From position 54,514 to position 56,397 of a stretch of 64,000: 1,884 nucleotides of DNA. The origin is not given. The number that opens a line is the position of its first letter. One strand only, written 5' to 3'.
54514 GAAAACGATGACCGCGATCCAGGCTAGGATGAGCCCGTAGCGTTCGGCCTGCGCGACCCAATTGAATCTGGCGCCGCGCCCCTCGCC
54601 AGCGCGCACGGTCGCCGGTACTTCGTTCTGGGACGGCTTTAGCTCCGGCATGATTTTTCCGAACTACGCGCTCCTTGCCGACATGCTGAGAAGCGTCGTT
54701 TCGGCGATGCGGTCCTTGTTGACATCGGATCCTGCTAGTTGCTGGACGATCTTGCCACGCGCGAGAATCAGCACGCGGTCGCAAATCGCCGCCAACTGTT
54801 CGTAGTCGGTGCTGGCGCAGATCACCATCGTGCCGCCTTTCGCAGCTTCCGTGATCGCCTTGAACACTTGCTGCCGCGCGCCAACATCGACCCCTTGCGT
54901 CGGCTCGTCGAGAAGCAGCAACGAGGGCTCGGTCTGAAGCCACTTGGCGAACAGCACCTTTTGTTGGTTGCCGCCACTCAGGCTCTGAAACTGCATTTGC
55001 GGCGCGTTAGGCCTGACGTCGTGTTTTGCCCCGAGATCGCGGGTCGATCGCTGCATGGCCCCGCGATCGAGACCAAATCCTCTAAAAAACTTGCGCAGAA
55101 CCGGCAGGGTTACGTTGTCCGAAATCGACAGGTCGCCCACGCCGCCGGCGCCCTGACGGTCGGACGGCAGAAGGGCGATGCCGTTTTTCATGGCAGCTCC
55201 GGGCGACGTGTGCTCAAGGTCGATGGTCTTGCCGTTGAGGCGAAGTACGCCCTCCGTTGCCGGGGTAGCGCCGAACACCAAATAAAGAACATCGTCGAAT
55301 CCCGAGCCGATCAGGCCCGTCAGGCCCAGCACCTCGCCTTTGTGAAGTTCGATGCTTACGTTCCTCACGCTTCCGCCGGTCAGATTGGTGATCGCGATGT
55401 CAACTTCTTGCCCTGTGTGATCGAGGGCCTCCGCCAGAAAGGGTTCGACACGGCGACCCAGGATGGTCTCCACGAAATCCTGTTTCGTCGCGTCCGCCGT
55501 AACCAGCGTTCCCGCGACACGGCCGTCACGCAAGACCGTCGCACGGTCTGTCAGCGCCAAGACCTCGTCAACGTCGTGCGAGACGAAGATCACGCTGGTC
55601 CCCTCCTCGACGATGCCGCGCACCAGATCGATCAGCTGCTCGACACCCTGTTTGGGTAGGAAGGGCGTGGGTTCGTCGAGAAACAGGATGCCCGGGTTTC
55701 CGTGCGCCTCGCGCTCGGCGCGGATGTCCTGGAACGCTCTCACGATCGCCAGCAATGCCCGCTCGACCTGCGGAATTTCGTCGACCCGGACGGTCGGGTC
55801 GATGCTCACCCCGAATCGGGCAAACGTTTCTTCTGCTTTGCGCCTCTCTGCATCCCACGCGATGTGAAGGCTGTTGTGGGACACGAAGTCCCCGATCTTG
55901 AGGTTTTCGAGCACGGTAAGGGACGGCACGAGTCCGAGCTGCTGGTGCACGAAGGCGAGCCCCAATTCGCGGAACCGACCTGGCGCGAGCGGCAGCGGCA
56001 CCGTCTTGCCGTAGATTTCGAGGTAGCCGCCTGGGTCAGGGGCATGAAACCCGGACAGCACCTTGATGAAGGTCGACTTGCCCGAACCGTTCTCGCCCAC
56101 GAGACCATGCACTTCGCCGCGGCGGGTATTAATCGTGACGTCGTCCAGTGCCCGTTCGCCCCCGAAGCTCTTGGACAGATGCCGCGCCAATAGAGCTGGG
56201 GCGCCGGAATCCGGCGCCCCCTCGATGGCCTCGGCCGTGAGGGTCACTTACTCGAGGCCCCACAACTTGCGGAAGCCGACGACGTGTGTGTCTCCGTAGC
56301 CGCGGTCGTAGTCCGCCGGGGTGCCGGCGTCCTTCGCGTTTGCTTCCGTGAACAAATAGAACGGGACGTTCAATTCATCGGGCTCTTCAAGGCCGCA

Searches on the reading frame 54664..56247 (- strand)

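Call 31: search_protein_families(library=ncbifam, proteins=[window:54664-56247:-], max_evalue=1e-10)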
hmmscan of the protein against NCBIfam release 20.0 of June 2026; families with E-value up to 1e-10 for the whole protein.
window:54664-56247:- (527 aa): 171 families (the best 25 are shown)
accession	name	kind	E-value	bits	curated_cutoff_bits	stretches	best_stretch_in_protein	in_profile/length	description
NF008442.0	PRK11288.1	equivalog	4e-103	345.4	689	1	17-523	6-500/504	L-arabinose ABC transporter ATP-binding protein AraG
NF010069.0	PRK13549.1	equivalog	8e-101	338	699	1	21-521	8-504/513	xylose ABC transporter ATP-binding protein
NF041861.1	YtfR_transport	equivalog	9.7e-98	327.7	850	1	20-516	3-488/492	galactofuranose ABC transporter, ATP-binding protein YtfR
NF008030.0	PRK10762.1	equivalog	6.5e-93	312.1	745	1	22-514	8-487/501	ribose ABC transporter ATP-binding protein RbsA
TIGR02633.1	xylG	equivalog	3e-91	306.4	723.65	1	21-519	4-500/500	D-xylose ABC transporter ATP-binding protein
NF007253.0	PRK09700.1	equivalog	1.2e-90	304.5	772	1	22-516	9-504/510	D-allose ABC transporter ATP-binding protein AlsA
NF040905.2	GguA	equivalog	6.4e-90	301.9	810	1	21-515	4-497/500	multiple monosaccharide ABC transporter ATP-binding protein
NF008215.0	PRK10982.1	equivalog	1.9e-88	297.3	828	1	21-514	16-498/506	galactose/methyl galactoside ABC transporter ATP-binding protein MglA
NF011967.0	PRK15439.1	equivalog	2.7e-85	286.7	586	1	16-519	9-500/510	autoinducer 2 ABC transporter ATP-binding protein LsrA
NF047930.1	ABC_ATP_B6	equivalog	1.5e-80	271.2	670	1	22-515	6-505/510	putative B6 ABC transporter ATP-binding protein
TIGR03873.1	F420-0_ABC_ATP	hypoth_equivalog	2e-49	168.2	372.4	2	20-267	3-238/256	putative F420-0 ABC transporter ATP-binding protein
NF010068.0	PRK13548.1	equivalog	3e-47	160.9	261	2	18-265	5-242/261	heme ABC transporter ATP-binding protein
TIGR01188.1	drrA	subfamily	1.7e-45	155.6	312.45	2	26-247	1-205/302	daunorubicin resistance ABC transporter, ATP-binding protein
TIGR03410.1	urea_trans_UrtE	equivalog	8.8e-45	152.9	285.8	2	294-516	16-226/230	urea ABC transporter ATP-binding subunit UrtE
TIGR04521.1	ECF_ATPase_2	equivalog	1.4e-44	152.3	330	2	404-511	126-234/279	energy-coupling factor transporter ATPase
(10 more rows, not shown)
